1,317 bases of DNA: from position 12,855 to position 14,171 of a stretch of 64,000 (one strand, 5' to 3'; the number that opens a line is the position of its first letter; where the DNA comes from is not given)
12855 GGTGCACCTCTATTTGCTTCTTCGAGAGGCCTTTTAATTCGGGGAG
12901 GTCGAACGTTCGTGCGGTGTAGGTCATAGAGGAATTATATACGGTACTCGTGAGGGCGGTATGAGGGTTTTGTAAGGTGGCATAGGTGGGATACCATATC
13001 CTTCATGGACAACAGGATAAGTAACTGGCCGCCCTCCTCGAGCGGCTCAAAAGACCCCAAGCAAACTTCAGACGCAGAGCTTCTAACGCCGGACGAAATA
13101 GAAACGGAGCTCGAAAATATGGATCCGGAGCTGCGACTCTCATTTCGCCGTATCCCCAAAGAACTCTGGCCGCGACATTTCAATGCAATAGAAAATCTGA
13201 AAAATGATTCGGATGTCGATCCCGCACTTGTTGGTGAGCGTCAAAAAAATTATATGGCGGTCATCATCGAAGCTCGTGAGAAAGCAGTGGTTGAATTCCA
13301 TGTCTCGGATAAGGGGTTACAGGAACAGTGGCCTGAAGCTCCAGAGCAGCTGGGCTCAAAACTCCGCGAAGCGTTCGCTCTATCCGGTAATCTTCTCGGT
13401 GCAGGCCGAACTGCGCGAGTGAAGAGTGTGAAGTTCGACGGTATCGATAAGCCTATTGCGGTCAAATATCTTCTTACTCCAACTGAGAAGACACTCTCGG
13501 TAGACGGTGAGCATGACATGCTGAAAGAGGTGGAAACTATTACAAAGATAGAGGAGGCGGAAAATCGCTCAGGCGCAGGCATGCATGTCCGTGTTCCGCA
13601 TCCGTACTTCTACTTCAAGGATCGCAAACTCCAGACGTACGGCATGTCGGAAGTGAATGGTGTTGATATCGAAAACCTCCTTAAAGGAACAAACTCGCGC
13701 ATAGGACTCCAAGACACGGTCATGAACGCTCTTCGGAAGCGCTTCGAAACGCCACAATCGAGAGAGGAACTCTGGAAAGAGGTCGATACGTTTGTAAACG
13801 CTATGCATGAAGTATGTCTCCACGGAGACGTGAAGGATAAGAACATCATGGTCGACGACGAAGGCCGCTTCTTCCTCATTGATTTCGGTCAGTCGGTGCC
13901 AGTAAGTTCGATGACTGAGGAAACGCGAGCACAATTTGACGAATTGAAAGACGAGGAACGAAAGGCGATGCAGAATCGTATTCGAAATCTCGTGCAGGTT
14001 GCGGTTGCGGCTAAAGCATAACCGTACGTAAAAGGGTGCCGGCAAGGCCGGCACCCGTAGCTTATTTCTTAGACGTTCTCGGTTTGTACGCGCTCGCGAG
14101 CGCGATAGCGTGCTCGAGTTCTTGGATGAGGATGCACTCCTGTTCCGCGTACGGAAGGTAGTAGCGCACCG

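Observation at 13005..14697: Atypical protein-kinase-like gene convergent with a stand-alone RelA/SpoT-type (p)ppGpp hydrolase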

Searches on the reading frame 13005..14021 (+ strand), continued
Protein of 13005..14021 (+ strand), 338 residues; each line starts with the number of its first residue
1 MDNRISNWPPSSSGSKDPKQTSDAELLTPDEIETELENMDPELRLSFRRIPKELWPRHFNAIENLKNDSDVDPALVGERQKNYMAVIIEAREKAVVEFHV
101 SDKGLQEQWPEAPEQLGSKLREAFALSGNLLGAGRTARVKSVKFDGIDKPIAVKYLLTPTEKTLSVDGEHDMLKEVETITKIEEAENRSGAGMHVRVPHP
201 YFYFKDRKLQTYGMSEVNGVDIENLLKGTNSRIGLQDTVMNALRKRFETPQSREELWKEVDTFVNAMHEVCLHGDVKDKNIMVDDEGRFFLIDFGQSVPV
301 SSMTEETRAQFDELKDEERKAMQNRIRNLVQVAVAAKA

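Call 72: find_encoding_contigs(protein=P0280, flank=8000, max_places=1)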
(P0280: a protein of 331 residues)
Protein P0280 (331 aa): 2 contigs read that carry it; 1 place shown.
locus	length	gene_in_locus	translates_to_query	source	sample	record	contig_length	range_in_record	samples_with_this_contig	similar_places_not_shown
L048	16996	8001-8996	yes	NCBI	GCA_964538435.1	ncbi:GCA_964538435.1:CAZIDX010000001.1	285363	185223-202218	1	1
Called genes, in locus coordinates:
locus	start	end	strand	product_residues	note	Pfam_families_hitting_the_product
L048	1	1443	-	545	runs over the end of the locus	PF09458:H_lectin (faint), PF09825:BPL_N (weak)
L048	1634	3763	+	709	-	PF04932:Wzy_C, PF11992:TgpA_N (weak), PF13428:TPR_14 (faint)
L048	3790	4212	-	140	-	PF01205:Impact_N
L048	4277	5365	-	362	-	-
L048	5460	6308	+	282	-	PF02353:CMAS (weak), PF13489:Methyltransf_23, PF13847:Methyltransf_31, PF08241:Methyltransf_11, PF08242:Methyltransf_12, PF13649:Methyltransf_25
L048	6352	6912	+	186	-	-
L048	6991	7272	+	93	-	-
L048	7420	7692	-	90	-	-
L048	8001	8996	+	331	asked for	PF00069:Pkinase, PF01163:RIO1, PF01636:APH (weak)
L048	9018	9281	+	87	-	-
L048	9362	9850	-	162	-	PF00583:Acetyltransf_1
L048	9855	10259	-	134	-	-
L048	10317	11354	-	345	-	-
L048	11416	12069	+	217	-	-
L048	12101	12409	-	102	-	-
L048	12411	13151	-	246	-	-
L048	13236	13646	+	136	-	-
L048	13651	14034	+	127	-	-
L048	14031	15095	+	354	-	PF11141:DUF2914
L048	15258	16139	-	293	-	PF08443:RimK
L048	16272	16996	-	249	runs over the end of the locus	PF01509:TruB_N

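Call 73: find_encoding_contigs(protein=P0261, flank=8000, max_places=1)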
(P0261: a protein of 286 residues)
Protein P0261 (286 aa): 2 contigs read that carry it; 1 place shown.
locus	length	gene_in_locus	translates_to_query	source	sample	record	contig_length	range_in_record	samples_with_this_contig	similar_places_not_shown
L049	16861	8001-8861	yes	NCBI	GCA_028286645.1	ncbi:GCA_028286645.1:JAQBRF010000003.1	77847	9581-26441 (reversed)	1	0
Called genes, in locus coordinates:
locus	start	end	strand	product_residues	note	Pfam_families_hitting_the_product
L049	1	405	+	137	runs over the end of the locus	-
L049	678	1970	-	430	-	PF00091:Tubulin, PF12327:FtsZ_C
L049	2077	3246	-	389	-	PF06723:MreB_Mbl (faint), PF02491:SHS2_FTSA, PF11104:PilM_2 (weak), PF25216:Volactin (weak), PF14450:FtsA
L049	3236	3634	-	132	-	PF02130:YbeY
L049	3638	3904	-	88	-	-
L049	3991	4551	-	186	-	-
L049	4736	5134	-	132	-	-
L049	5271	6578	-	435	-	PF01409:tRNA-synt_2d (faint), PF13393:tRNA-synt_His, PF00587:tRNA-synt_2b, PF13393:tRNA-synt_His (weak), PF03129:HGTP_anticodon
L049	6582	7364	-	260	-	PF10502:Peptidase_S26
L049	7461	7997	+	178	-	PF01195:Pept_tRNA_hydro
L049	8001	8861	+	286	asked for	PF00069:Pkinase, PF07714:PK_Tyr_Ser-Thr (weak), PF03109:ABC1 (weak), PF01636:APH (weak)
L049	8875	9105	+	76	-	-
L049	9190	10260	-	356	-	PF00575:S1 (weak), PF23459:S1_RRP5 (faint), PF21543:CvfB_2nd (faint), PF00575:S1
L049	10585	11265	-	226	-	PF00929:RNase_T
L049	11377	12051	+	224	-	PF13483:Lactamase_B_3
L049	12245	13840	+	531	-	-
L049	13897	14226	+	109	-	-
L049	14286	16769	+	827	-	PF00521:DNA_topoisoIV, PF03989:DNA_gyraseA_C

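Call 85: search_protein_families(library=pfam, proteins=[L009:1419-1985:-, L006:7031-7636:+, L006:7744-8331:+, L006:8411-9142:-, L006:9086-9973:+, L037:11446-12690:-, L037:12803-13660:+, L025:2445-2954:-, L023:851-1405:-, L018:9610-10068:-], max_evalue=0.001)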
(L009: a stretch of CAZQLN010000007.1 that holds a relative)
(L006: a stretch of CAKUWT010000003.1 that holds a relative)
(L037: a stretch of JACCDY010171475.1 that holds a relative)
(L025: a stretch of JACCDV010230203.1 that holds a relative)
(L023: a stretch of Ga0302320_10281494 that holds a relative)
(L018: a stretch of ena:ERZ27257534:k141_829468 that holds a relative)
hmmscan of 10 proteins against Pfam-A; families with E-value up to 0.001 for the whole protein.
L009:1419-1985:- (188 aa): 0 families

L006:7031-7636:+ (201 aa): 1 family
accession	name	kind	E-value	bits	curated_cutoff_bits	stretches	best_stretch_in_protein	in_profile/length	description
PF00588.24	SpoU_methylase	-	3.4e-29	102.2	29.7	1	58-192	2-142/142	SpoU rRNA Methylase family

L006:7744-8331:+ (195 aa): 2 families
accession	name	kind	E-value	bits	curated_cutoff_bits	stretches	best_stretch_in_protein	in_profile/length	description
PF06941.18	NT5C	-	1.9e-11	44.6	24.8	1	11-185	4-170/180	5' nucleotidase, deoxy (Pyrimidine), cytosolic type C protein (NT5C)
PF13419.12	HAD_2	-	2e-05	25.2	23.8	1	14-106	4-108/178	Haloacid dehalogenase-like hydrolase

L006:8411-9142:- (243 aa): 1 family
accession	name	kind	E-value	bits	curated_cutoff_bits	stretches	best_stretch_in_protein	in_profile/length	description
PF03167.25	UDG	-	5.1e-17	62.7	24.3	1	78-234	4-141/141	Uracil DNA glycosylase superfamily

L006:9086-9973:+ (295 aa): 1 family
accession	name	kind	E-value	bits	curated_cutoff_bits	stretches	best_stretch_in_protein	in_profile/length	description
PF02272.25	DHHA1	-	4.1e-08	34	25.9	1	219-281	16-84/102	DHHA1 domain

L037:11446-12690:- (414 aa): 2 families
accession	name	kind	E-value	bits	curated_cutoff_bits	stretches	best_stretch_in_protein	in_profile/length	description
PF05193.26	Peptidase_M16_C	-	1.3e-08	35.3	23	1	174-321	1-150/181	Peptidase M16 inactive domain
PF00675.25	Peptidase_M16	-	7.7e-08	32.8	22.3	1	30-145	13-129/149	Insulinase (Peptidase family M16)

L037:12803-13660:+ (285 aa): 2 families
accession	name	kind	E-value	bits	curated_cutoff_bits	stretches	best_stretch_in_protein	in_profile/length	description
PF02272.25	DHHA1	-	1e-08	36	25.9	1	212-274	16-84/102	DHHA1 domain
PF01368.27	DHH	-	4.5e-06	27.4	28.1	1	6-111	1-103/125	DHH family, N-terminal domain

L025:2445-2954:- (169 aa): 1 family
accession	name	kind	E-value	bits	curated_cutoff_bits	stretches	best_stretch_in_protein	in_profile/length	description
PF09945.14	DUF2177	-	3.4e-31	108.3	26.9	1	34-158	2-121/124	Predicted membrane protein (DUF2177)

L023:851-1405:- (184 aa): 1 family
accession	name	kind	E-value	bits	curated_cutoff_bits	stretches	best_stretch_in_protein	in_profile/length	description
PF23951.1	DUF7282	-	0.0002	22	27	1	87-179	2-107/112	Domain of unknown function (DUF7282)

L018:9610-10068:- (152 aa): 1 family
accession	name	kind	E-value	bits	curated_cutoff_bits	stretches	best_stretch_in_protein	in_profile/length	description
PF06983.19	3-dmu-9_3-mt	-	3.1e-43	147.4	24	1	2-121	1-115/116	3-demethylubiquinone-9 3-methyltransferase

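Call 87: find_related_loci(query=A1, collection=viral_contigs, flank=5000)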
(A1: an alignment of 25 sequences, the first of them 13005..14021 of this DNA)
Query A1 (338 aa) in viral_contigs; peptide patterns used: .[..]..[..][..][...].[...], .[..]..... (x = any residue, [..] = any of these).
115 stretches matched a pattern, but none encodes a relative of the query by tblastn (E <= 1e-3).

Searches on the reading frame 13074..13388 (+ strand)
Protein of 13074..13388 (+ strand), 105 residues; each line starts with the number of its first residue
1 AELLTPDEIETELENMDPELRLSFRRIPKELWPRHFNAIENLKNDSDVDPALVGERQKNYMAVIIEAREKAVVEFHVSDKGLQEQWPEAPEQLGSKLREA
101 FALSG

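Call 76: predict_structure(alignment_id=A3)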
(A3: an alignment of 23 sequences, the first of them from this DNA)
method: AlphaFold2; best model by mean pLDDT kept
length: 105 residues; sequences in the alignment: 23
mean_pLDDT: 85.5   pTM: 0.68
mean pLDDT of the five models: 85.5, 83.5, 83.1, 82.4, 81.9
residues with pLDDT >= 90: 58; 70-90: 33; 50-70: 13; < 50: 1
segments of 3 or more residues with pLDDT < 50: none
pLDDT, mean of each block of 10 residues (from residue 1): 90 95 94 96 90 95 91 69 73 74 61
secondary structure, 60 per line:
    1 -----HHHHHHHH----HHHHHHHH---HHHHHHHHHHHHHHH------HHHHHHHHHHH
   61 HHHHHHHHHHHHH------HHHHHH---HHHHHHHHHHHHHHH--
elements in order: H6-13 H18-25 H29-43 H50-73 H80-85 H89-103
